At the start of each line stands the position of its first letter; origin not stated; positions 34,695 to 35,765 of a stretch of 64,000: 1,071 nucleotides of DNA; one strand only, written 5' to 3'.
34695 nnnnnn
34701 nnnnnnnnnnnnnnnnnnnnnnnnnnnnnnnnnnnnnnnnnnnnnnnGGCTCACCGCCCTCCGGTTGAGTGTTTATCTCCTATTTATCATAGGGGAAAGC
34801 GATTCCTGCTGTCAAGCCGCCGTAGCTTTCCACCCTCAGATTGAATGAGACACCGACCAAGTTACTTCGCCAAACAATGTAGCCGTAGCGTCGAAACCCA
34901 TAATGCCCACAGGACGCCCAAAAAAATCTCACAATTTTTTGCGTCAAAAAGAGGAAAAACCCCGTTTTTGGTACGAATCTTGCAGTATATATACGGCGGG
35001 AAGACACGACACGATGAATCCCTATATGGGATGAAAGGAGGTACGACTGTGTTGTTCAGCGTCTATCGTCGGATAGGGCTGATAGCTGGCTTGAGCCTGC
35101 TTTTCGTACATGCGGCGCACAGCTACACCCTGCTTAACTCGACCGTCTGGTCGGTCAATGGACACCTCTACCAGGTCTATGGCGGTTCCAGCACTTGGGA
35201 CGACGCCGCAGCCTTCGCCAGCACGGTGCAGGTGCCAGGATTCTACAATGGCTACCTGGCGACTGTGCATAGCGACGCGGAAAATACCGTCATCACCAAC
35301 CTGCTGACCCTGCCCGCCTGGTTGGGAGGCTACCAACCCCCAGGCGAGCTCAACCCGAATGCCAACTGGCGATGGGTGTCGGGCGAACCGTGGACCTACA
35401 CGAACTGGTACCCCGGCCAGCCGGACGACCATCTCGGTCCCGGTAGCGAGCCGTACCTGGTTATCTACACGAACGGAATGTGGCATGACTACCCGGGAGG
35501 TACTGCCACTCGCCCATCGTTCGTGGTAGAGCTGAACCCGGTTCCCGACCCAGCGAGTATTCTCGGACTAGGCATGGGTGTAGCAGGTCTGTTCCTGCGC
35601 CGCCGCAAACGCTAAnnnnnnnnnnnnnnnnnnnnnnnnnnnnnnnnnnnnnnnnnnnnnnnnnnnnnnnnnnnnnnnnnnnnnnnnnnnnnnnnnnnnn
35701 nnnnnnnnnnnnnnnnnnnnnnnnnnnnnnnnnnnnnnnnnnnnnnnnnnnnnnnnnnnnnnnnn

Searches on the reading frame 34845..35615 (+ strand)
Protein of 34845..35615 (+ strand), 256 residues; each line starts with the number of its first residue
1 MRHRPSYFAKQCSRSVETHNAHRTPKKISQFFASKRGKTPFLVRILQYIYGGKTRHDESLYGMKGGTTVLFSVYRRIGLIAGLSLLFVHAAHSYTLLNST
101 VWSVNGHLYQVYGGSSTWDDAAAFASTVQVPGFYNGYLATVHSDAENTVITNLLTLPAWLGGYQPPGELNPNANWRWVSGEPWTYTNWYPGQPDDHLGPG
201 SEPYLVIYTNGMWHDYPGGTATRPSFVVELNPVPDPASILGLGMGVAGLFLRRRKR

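Call 3: search_protein_families(library=pfam, proteins=[window:34845-35615:+], max_evalue=0.1)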
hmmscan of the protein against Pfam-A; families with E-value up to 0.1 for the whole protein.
window:34845-35615:+ (256 aa): 2 families
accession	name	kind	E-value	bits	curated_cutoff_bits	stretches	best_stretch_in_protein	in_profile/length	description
PF07589.16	PEP-CTERM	-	3.5e-05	24.1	20.7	1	232-254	1-24/24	PEP-CTERM motif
PF00059.27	Lectin_C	-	8.6e-05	23.7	22.6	1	134-217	15-96/107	Lectin C-type domain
